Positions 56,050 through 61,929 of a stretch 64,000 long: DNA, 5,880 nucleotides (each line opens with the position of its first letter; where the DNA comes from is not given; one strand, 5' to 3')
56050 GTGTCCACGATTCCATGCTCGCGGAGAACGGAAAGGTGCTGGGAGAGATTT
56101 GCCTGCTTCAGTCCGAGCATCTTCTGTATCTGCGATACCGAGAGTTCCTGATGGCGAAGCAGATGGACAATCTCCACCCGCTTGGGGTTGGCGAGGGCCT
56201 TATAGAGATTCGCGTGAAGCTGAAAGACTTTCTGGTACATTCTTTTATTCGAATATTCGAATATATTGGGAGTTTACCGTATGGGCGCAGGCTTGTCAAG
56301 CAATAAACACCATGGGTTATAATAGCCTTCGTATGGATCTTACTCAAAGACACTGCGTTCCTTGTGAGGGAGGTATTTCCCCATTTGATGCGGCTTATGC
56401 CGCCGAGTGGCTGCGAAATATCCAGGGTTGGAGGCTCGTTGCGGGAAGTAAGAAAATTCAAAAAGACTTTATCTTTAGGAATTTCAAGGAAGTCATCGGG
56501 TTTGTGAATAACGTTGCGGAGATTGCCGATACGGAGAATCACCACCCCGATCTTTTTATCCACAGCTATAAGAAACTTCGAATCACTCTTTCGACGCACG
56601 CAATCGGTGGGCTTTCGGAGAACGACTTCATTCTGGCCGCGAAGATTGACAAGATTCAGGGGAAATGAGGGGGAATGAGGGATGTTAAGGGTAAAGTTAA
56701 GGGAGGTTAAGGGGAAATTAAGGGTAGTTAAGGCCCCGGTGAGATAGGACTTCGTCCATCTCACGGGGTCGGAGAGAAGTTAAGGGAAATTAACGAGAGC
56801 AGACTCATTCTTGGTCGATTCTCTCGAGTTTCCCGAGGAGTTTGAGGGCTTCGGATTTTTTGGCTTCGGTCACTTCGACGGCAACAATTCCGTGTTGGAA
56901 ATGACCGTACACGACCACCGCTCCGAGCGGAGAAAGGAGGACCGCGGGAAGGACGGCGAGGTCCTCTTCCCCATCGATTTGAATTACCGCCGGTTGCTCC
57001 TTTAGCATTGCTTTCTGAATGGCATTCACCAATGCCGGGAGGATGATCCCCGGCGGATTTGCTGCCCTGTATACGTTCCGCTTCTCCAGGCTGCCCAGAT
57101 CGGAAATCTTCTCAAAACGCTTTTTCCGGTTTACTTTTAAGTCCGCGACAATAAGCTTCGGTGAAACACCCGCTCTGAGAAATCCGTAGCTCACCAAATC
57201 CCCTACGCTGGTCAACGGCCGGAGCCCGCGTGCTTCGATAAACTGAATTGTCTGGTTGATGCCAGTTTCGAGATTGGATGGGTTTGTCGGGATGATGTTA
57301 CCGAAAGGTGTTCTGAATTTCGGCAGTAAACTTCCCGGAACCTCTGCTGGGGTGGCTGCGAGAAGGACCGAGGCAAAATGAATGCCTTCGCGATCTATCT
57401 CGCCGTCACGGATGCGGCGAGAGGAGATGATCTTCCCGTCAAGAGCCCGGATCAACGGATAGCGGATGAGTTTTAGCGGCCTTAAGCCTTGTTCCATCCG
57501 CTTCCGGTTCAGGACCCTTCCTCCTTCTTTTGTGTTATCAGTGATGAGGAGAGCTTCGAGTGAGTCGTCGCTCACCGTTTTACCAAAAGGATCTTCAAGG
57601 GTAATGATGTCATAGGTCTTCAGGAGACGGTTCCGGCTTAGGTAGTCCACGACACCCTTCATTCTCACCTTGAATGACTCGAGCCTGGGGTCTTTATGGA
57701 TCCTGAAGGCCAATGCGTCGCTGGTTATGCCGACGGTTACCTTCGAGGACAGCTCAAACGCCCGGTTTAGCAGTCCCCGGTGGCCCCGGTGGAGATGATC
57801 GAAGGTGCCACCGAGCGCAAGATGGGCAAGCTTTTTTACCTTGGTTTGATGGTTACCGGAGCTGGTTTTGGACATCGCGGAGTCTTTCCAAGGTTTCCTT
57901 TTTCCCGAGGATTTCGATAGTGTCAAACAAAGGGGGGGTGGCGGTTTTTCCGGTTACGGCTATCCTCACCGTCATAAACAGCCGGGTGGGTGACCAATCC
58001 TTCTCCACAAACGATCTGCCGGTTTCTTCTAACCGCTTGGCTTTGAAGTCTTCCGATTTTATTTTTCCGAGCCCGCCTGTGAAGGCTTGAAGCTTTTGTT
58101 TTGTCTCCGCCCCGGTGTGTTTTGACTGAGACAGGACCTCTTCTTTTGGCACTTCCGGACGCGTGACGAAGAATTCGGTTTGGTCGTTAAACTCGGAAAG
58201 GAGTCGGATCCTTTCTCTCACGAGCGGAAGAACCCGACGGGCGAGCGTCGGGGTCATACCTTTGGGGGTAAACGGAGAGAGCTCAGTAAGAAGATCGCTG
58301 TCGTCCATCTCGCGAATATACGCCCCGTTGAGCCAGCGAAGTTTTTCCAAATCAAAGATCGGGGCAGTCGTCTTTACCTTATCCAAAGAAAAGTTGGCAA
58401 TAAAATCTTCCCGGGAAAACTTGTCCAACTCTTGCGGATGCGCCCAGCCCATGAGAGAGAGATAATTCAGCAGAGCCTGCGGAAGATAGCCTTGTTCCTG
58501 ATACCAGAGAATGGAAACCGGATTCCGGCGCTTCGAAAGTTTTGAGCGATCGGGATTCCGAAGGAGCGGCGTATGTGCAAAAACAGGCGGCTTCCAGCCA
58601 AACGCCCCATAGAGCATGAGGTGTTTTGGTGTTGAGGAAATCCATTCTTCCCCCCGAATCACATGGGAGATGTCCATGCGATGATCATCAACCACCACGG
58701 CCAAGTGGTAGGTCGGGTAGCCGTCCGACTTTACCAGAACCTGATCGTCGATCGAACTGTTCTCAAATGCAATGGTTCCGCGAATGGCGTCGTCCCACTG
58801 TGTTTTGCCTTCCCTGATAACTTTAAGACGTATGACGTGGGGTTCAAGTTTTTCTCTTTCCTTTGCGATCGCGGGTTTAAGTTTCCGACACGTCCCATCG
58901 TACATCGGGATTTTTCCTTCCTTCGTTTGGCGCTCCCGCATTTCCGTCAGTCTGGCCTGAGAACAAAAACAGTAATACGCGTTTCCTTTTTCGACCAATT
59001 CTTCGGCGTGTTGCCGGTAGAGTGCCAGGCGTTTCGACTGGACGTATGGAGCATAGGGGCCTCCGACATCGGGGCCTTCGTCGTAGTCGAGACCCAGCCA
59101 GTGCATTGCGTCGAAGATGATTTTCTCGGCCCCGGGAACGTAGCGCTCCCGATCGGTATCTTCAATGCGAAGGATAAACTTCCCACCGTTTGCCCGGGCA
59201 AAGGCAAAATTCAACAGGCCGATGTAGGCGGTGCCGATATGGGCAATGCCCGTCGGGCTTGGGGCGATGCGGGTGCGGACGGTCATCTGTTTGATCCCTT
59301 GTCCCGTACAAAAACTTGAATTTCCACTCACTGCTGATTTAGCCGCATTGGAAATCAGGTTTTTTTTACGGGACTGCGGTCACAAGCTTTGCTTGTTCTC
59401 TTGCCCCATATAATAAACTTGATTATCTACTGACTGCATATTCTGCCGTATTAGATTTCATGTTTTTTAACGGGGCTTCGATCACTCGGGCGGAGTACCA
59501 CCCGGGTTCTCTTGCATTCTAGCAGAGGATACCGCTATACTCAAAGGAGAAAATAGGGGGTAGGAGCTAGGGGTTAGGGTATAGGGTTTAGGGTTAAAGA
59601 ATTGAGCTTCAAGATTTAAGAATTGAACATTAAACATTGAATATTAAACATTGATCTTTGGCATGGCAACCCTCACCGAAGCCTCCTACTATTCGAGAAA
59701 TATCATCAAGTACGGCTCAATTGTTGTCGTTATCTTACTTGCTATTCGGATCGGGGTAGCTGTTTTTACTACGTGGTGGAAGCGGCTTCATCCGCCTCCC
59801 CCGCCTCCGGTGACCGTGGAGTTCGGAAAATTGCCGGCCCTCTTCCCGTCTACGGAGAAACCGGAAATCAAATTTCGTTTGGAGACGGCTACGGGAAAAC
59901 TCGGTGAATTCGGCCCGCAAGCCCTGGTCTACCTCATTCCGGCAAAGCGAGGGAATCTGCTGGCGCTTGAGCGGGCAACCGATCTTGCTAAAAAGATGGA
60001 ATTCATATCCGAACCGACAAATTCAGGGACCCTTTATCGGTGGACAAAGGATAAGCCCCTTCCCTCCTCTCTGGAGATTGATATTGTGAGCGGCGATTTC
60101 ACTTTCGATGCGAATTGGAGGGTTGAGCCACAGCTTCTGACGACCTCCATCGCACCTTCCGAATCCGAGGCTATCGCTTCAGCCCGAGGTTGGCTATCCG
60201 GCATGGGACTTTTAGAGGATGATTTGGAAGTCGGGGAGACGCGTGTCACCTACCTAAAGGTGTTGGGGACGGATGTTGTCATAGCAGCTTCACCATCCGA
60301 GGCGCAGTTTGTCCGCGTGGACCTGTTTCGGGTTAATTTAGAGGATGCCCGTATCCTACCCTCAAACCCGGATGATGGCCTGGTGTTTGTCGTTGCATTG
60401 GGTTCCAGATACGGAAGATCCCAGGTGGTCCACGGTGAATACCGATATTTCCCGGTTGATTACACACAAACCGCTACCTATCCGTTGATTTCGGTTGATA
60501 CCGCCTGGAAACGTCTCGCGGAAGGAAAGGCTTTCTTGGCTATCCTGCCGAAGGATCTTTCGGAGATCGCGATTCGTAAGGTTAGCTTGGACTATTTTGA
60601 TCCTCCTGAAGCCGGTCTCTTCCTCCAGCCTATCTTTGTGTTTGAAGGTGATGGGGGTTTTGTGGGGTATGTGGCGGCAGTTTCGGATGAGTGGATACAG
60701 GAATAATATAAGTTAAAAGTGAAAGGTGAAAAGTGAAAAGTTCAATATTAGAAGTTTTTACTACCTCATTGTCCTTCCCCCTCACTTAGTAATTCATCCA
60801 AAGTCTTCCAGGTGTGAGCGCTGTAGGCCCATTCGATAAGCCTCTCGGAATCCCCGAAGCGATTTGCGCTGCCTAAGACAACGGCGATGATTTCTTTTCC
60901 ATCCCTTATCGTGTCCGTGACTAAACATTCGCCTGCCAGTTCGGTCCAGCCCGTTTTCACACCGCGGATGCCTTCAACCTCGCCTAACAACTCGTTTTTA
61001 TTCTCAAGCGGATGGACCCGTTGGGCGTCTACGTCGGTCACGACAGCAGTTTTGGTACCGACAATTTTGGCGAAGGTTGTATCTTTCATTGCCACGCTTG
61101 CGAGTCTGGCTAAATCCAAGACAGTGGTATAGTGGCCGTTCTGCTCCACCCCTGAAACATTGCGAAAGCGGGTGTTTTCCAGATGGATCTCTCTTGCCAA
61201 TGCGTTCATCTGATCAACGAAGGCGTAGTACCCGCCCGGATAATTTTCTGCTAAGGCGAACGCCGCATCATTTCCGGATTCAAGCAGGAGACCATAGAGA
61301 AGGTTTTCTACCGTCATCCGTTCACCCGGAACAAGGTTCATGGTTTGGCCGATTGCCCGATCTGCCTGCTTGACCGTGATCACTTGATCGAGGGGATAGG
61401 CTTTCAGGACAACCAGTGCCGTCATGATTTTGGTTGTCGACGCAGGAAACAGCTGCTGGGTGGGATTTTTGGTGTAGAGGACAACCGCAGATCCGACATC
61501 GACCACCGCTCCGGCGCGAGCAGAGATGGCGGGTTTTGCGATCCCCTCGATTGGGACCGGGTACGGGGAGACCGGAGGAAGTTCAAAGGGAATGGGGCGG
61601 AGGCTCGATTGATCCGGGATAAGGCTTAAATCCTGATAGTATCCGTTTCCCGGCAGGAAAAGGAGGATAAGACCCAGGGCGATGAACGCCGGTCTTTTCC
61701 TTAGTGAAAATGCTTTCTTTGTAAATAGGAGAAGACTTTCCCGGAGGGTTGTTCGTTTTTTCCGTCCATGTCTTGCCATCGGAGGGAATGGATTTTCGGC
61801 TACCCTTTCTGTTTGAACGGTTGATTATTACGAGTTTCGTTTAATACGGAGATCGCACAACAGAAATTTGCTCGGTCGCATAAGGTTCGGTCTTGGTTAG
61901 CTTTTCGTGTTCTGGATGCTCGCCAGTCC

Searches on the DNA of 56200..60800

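Call 60: search_rna_families(source=window, start=56200, end=60800, threshold=evalue, max_evalue=1)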
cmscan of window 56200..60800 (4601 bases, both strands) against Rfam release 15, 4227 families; matches with E-value up to 1: 0.
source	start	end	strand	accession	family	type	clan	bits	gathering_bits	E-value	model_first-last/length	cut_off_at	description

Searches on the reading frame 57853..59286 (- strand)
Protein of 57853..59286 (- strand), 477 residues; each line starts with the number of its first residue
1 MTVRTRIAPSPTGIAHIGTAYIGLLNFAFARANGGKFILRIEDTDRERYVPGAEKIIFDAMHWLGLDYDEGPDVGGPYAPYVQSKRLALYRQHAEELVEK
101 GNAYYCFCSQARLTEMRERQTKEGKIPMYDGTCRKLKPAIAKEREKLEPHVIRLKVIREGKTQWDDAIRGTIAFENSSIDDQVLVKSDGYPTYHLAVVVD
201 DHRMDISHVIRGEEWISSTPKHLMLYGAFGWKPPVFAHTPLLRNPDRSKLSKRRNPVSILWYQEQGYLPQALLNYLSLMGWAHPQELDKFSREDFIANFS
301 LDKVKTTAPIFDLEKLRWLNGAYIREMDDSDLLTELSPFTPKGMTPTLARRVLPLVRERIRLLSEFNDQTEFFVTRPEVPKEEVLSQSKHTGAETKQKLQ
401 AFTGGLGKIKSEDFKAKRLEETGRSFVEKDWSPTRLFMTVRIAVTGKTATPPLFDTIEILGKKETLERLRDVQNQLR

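Call 40: find_homologous_proteins(query=window:57853-59286:-, max_evalue=1e-60)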
Query window:57853-59286:- (477 aa): 7998 proteins with E <= 1e-60 among 8000 candidates; the best 120 are listed.
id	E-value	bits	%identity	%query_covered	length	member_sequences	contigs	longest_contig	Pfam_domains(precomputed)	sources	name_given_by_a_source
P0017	4.0e-284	961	100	87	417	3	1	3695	PF19269.5,PF00749.28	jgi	-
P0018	1.2e-232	791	71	100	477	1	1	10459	PF19269.5,PF00749.28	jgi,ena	-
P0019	1.6e-231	787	71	100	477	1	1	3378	PF19269.5,PF00749.28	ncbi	-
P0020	1.8e-211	721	64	100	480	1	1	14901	PF19269.5,PF00749.28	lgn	-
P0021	2.5e-208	711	62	100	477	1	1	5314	PF19269.5,PF00749.28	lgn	-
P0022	8.4e-206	702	63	99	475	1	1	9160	PF19269.5,PF00749.28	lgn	-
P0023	3.0e-204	697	61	100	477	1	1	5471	PF19269.5,PF00749.28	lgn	-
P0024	1.2e-202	692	62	100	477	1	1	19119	PF19269.5,PF00749.28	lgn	-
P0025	3.8e-200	684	61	100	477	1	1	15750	PF19269.5,PF00749.28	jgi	jgi:glutamyl-tRNA synthetase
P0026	4.7e-198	677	59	100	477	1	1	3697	PF19269.5,PF00749.28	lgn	-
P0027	4.6e-197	674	58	100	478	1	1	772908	PF19269.5,PF00749.28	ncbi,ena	-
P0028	1.8e-196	672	58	100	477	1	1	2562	PF19269.5,PF00749.28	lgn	-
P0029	3.6e-196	671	59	100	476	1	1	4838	PF19269.5,PF00749.28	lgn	-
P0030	9.5e-196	669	60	100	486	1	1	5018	PF19269.5,PF00749.28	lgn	-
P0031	3.5e-195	667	61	98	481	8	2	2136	PF19269.5,PF00749.28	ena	-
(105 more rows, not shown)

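Call 41: find_encoding_contigs(protein=P0018, flank=10000, max_places=2)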
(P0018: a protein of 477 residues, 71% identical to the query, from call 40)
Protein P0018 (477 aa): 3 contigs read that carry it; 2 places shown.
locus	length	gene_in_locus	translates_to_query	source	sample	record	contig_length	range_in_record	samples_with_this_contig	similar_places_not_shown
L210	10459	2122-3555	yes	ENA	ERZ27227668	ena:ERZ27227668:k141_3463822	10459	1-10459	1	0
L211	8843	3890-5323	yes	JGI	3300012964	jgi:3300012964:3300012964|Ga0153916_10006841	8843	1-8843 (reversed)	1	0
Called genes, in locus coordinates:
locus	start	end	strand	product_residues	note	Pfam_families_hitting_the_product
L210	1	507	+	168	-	?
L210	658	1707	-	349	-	-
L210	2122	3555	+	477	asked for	PF00749:tRNA-synt_1c, PF19269:Anticodon_2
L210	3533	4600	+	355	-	PF01467:CTP_transf_like, PF04019:DUF359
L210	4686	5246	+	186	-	PF01022:HTH_5, PF12802:MarR_2 (faint), PF12840:HTH_20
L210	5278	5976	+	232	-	PF00581:Rhodanese, PF22544:HYDIN_VesB_CFA65-like_Ig, PF07610:DUF1573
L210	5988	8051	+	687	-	PF00122:E1-E2_ATPase, PF00702:Hydrolase, PF08282:Hydrolase_3 (weak)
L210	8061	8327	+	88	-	PF18926:DUF5676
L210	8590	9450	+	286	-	PF03477:ATP-cone, PF04471:Mrr_cat (weak)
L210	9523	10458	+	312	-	?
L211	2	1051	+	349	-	?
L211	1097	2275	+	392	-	PF00768:Peptidase_S11, PF13354:Beta-lactamase2 (weak)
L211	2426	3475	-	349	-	-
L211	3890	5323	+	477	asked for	PF00749:tRNA-synt_1c, PF19269:Anticodon_2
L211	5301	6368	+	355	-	PF01467:CTP_transf_like, PF04019:DUF359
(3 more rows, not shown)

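Call 42: find_encoding_contigs(protein=P0027, flank=10000, max_places=2)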
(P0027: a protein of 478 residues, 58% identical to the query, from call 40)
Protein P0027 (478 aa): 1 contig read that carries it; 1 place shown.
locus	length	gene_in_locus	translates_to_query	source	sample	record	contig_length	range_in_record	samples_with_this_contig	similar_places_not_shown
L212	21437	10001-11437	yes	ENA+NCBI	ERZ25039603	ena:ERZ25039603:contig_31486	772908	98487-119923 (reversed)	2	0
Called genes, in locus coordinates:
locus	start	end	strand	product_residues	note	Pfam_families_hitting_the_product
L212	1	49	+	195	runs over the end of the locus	-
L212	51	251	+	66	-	PF04014:MazE_antitoxin (weak)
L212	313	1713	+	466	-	PF21760:SecD_1st, PF22599:SecDF_P1_head, PF02355:SecD_SecF_C, PF03176:MMPL (faint)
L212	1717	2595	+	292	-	PF02355:SecD_SecF_C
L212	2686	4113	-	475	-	PF01743:PolyA_pol, PF12627:PolyA_pol_RNAbd, PF01966:HD, PF13735:tRNA_NucTran2_2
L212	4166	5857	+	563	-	PF01368:DHH, PF02272:DHHA1, PF17768:RecJ_OB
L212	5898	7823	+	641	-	PF01336:tRNA_anti-codon, PF00152:tRNA-synt_2, PF04073:tRNA_edit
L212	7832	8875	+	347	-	PF00768:Peptidase_S11, PF02113:Peptidase_S13, PF13354:Beta-lactamase2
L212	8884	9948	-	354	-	-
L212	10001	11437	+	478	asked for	PF00749:tRNA-synt_1c, PF19269:Anticodon_2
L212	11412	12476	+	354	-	PF01467:CTP_transf_like, PF04019:DUF359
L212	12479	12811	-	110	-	PF01329:Pterin_4a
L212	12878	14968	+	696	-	PF00122:E1-E2_ATPase, PF00702:Hydrolase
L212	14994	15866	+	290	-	PF04471:Mrr_cat (faint)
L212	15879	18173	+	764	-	PF00672:HAMP, PF00989:PAS, PF08447:PAS_3 (weak), PF08448:PAS_4 (weak), PF13426:PAS_9, PF00512:HisKA, PF02518:HATPase_c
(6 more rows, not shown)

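Call 43: find_encoding_contigs(protein=P0024, flank=10000, max_places=2)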
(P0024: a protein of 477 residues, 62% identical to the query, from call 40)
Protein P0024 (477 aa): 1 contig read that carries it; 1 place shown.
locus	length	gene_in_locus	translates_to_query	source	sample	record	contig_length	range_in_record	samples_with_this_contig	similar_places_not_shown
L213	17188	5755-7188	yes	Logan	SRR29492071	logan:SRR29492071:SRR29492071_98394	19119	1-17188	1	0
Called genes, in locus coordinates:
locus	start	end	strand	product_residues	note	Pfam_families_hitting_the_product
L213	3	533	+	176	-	?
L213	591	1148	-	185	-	-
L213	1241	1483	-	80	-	-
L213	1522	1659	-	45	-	-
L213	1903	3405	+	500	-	PF01336:tRNA_anti-codon, PF00152:tRNA-synt_2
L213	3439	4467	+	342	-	PF00768:Peptidase_S11, PF02113:Peptidase_S13 (weak), PF13354:Beta-lactamase2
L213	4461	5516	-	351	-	-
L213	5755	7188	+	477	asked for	PF00749:tRNA-synt_1c, PF19269:Anticodon_2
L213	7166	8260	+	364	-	PF01467:CTP_transf_like, PF04019:DUF359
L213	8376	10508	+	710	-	PF00122:E1-E2_ATPase, PF00702:Hydrolase, PF13419:HAD_2 (weak), PF08282:Hydrolase_3 (weak)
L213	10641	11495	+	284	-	PF03477:ATP-cone, PF04471:Mrr_cat (weak), PF22357:AF1548-like_C (weak)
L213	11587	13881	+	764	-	PF02743:dCache_1, PF00672:HAMP, PF00989:PAS, PF08448:PAS_4, PF13426:PAS_9, PF00512:HisKA, PF02518:HATPase_c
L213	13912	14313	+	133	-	PF00072:Response_reg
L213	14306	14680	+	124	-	PF00072:Response_reg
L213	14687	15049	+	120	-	PF00072:Response_reg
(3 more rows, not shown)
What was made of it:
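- Relatives manage with spacers of 2-52 bp (calls 42, 43).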

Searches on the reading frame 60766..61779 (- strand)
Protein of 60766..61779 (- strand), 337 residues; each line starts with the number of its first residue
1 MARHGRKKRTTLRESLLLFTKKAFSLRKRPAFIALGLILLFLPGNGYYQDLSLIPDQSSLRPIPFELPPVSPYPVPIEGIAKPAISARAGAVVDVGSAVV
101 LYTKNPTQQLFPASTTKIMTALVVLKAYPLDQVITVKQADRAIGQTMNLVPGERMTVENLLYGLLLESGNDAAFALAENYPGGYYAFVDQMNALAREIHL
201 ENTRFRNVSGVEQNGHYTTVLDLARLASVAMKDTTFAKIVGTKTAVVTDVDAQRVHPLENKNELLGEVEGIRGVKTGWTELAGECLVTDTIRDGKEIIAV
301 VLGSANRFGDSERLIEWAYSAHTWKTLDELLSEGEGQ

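Call 7: search_protein_families(library=pfam, proteins=[window:60766-61779:-])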
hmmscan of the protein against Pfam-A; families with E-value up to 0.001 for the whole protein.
window:60766-61779:- (337 aa): 3 families
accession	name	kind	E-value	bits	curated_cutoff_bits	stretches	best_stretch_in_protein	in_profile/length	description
PF00768.25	Peptidase_S11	-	1.8e-55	188.4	27.6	1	81-304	6-237/239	D-alanyl-D-alanine carboxypeptidase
PF13354.11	Beta-lactamase2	-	1.2e-06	28.4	22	1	103-226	14-142/214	Beta-lactamase enzyme family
PF02113.21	Peptidase_S13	-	9.6e-05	21.7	22.8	1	80-127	9-58/444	D-Ala-D-Ala carboxypeptidase 3 (S13) family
